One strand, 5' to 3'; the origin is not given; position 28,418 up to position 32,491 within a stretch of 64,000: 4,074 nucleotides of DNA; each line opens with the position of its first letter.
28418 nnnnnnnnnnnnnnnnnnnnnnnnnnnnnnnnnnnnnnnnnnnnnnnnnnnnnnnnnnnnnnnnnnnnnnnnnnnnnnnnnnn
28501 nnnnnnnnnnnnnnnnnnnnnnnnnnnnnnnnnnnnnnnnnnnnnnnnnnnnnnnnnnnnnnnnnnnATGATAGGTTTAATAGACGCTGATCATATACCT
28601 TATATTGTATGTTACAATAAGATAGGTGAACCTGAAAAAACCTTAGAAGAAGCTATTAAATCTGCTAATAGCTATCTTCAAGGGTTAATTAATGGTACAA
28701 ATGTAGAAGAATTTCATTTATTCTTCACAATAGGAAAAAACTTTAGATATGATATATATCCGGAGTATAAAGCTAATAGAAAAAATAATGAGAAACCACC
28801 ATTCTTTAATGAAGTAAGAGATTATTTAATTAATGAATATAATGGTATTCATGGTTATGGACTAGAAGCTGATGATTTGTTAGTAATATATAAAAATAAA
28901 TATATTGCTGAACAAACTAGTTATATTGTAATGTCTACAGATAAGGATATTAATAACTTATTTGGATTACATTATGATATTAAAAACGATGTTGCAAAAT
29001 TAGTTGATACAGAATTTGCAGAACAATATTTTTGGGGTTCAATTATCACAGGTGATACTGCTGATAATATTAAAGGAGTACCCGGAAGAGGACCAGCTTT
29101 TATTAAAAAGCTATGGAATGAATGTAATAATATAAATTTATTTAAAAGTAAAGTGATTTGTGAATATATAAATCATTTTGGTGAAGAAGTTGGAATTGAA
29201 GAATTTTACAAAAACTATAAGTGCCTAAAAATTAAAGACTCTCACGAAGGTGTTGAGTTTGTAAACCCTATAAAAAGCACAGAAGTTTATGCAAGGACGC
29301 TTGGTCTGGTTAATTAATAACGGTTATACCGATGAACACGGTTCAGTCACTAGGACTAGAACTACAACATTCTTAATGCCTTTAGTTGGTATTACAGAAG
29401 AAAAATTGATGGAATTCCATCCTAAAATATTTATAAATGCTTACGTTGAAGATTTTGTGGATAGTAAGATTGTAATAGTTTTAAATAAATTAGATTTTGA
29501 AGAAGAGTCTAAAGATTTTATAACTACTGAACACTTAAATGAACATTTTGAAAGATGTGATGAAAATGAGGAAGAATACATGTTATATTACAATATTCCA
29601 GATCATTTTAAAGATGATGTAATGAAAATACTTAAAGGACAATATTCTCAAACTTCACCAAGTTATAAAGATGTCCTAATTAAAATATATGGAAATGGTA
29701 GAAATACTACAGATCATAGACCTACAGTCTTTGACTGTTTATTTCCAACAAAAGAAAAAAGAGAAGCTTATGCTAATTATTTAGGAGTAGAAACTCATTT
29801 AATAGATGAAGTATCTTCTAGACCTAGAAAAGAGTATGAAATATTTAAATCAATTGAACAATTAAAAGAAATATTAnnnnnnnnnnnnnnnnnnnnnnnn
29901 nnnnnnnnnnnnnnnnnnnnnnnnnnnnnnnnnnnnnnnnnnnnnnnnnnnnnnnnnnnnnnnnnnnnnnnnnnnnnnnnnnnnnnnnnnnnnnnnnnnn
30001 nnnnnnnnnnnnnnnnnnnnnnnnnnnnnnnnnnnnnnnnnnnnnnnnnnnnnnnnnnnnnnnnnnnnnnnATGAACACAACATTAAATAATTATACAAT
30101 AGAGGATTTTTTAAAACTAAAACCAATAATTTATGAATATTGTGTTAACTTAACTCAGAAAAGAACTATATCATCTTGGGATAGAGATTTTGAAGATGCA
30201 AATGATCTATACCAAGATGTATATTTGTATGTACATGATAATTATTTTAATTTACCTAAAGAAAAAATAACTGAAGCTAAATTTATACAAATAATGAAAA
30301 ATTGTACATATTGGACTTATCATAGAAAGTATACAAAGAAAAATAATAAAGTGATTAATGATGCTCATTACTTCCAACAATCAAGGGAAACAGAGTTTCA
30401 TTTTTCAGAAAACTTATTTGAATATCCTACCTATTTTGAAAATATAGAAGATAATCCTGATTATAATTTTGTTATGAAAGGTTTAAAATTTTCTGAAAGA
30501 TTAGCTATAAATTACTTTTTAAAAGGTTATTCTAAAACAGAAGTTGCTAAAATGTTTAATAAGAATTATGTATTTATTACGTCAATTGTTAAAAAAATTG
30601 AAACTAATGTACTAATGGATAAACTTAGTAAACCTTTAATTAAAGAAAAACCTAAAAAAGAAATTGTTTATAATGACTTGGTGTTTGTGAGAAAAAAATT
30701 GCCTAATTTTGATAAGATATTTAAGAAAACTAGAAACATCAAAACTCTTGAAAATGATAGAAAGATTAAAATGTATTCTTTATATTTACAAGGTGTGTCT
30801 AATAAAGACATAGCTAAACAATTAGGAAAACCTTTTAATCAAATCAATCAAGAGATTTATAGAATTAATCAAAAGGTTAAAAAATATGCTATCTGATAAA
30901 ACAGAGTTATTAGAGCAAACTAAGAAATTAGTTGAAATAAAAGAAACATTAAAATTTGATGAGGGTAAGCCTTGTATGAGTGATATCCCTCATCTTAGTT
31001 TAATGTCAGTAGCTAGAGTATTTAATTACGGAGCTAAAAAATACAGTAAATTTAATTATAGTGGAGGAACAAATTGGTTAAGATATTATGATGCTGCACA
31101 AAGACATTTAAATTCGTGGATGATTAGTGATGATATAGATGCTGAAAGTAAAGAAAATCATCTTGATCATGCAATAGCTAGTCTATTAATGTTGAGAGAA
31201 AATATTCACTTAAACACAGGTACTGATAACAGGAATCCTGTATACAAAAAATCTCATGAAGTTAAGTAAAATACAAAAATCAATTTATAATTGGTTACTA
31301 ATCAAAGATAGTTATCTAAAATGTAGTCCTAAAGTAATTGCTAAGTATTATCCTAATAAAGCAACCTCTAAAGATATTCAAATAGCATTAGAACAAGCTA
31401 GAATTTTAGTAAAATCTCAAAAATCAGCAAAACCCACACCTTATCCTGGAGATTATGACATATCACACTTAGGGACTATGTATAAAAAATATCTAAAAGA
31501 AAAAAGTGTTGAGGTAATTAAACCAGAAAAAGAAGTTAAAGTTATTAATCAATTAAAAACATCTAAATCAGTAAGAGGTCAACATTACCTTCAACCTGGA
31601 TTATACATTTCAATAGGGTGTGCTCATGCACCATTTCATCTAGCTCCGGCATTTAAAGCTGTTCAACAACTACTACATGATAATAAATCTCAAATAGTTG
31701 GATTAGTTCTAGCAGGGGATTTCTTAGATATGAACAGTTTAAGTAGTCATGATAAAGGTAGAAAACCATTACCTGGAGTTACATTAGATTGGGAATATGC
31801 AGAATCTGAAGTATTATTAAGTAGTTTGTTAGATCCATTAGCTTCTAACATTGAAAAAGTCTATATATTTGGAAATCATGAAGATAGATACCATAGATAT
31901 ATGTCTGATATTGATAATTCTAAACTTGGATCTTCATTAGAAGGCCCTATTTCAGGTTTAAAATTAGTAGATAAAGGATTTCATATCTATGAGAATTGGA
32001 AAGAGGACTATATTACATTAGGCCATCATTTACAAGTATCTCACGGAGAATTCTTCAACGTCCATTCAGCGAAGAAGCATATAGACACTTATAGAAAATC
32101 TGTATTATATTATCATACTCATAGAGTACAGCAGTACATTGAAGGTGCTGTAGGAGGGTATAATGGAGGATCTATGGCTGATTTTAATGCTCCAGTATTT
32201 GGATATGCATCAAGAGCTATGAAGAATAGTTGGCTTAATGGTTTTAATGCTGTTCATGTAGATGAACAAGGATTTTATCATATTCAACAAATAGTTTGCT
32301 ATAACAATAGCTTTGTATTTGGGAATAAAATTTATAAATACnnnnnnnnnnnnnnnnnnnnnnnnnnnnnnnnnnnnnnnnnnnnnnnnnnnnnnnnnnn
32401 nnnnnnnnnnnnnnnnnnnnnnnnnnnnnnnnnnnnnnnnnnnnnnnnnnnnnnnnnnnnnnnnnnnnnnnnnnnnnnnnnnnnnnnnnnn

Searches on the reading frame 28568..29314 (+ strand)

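Call 3: search_protein_families(library=pfam, proteins=[window:28568-29314:+], max_evalue=0.1)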
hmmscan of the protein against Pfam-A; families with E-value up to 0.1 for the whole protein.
window:28568-29314:+ (249 aa): 2 families
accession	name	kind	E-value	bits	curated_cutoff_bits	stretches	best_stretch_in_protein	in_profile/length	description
PF02739.22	5_3_exonuc_N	-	5e-11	43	34.3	1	4-140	4-146/164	5'-3' exonuclease, N-terminal resolvase-like domain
PF01367.25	5_3_exonuc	-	0.00059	20.7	40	1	159-190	11-42/97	5'-3' exonuclease, C-terminal SAM fold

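Call 4: search_protein_families(library=phrogs, proteins=[window:28568-29314:+], max_evalue=0.01)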
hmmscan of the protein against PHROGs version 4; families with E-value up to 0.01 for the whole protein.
window:28568-29314:+ (249 aa): 1 family
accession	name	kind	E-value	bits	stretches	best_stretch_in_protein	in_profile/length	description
phrog_107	-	DNA, RNA and nucleotide metabolism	6.6e-49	168.4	1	1-225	120-363/542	exonuclease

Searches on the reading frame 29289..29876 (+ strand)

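Call 3: search_protein_families(library=pfam, proteins=[window:29289-29876:+], max_evalue=0.1)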
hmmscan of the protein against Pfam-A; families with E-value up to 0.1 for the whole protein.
window:29289-29876:+ (196 aa): 1 family
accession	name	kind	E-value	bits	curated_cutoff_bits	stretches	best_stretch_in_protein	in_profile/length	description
PF00852.26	Glyco_transf_10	-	0.078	13.1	23.9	0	75-111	110-146/182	Glycosyltransferase family 10 (fucosyltransferase) C-term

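Call 4: search_protein_families(library=phrogs, proteins=[window:29289-29876:+], max_evalue=0.01)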
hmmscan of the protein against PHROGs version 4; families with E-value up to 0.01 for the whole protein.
window:29289-29876:+ (196 aa): 0 families

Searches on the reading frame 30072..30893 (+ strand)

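Call 3: search_protein_families(library=pfam, proteins=[window:30072-30893:+], max_evalue=0.1)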
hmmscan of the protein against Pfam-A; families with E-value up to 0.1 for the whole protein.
window:30072-30893:+ (274 aa): 10 families
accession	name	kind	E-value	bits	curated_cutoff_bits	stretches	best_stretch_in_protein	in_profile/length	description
PF06056.18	Terminase_5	-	0.0001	22.6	20.3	0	143-165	4-26/58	Putative ATPase subunit of terminase (gpP-like)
PF13384.12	HTH_23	-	0.00031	20.9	24.6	1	231-266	7-42/50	Homeodomain-like domain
PF08281.18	Sigma70_r4_2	-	0.0014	18.6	25.7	1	234-264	19-49/54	Sigma-70, region 4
PF13936.12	HTH_38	-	0.0032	17.6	27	0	236-261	15-40/44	Helix-turn-helix domain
PF19610.4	DUF6115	-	0.017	15.9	27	1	217-252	86-121/134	Family of unknown function (DUF6115)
PF13518.12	HTH_28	-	0.017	15.7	25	0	231-252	2-23/52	Helix-turn-helix domain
PF16276.10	NPM1-C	-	0.04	14.4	29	0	67-79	20-32/49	Nucleophosmin C-terminal domain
PF07508.19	Recombinase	-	0.047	14.4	21.1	0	233-252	9-28/102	Recombinase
PF04218.19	CENP-B_N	-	0.051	13.7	21.2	0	146-163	16-33/53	CENP-B N-terminal DNA-binding domain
PF08535.16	KorB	-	0.077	13.4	22.3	0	241-270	3-34/89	KorB domain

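Call 4: search_protein_families(library=phrogs, proteins=[window:30072-30893:+], max_evalue=0.01)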
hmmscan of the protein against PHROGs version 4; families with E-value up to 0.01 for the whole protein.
window:30072-30893:+ (274 aa): 5 families
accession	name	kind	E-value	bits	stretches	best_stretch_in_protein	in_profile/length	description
phrog_1740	-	transcription regulation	9.6e-11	41.9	2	25-176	74-208/567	RNA polymerase sigma factor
phrog_11138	-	unknown function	0.0015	19.9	0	221-271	87-137/142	-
phrog_27555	-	transcription regulation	0.0018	18.9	0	236-269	141-174/203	transcriptional regulator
phrog_14025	-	unknown function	0.0034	18.6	0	141-174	19-52/98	-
phrog_1368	-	transcription regulation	0.0077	17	0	238-259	24-45/101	transcriptional regulator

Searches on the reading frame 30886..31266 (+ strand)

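Call 20: search_protein_families(library=phrogs, proteins=[window:30886-31266:+], max_evalue=0.01)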
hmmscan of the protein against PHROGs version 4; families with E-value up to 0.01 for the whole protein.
window:30886-31266:+ (127 aa): 9 families
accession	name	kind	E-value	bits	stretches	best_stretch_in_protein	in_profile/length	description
phrog_801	-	DNA, RNA and nucleotide metabolism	4.7e-27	96.7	1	11-118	90-198/476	dATP / dGTP pyrophosphohydrolase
phrog_2252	-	lysis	7.5e-27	95.8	1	14-121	100-205/285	endolysin; inhibits RNA polymerase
phrog_19680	-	unknown function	9.4e-14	52.9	1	19-105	88-178/188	-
phrog_11257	-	unknown function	2.3e-13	51.6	1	31-120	23-112/200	-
phrog_37590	-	unknown function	6.8e-13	49.4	1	20-122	44-158/341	-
phrog_5033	-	lysis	2e-11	45.1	1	12-103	69-164/178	endolysin; inhibits RNA polymerase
phrog_5332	-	unknown function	4.9e-11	43.5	1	33-99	127-193/215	-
phrog_16254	-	unknown function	3.2e-07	31.1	1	34-102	32-100/377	-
phrog_18716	-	unknown function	1.7e-06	29.2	1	25-101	20-91/114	-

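Call 22: search_protein_families(library=pfam, proteins=[window:30886-31266:+], max_evalue=0.01)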
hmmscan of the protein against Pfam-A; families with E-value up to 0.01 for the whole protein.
window:30886-31266:+ (127 aa): 1 family
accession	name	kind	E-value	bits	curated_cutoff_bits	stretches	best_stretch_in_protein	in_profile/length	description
PF18909.5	dGTP_diPhyd_N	-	3.4e-23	81.9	27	1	21-116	4-99/99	dATP/dGTP diphosphohydrolase, N-terminal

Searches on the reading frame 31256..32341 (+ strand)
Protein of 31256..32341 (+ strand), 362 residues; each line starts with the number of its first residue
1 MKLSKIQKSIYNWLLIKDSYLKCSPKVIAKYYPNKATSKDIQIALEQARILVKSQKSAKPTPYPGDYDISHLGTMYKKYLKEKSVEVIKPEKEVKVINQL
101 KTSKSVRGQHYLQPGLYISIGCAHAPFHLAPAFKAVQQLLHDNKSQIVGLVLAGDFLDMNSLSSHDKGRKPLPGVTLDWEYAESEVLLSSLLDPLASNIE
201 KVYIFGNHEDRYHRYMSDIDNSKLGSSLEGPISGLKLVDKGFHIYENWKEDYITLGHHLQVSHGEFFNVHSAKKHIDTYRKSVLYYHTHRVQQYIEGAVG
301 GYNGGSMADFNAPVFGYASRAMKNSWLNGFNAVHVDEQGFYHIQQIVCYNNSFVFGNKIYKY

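Call 20: search_protein_families(library=phrogs, proteins=[window:31256-32341:+], max_evalue=0.01)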
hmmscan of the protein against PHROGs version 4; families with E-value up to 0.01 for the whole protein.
window:31256-32341:+ (362 aa): 1 family
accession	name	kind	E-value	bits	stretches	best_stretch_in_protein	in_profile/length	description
phrog_221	-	other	3.5e-16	60.4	1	120-362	117-363/367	metallo-phosphoesterase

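Call 22: search_protein_families(library=pfam, proteins=[window:31256-32341:+], max_evalue=0.01)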
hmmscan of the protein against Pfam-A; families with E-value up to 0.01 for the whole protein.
window:31256-32341:+ (362 aa): 1 family
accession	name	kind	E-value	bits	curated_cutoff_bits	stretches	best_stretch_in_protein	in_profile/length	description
PF00149.33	Metallophos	-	0.0048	17.8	21.5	1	132-268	14-167/191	Calcineurin-like phosphoesterase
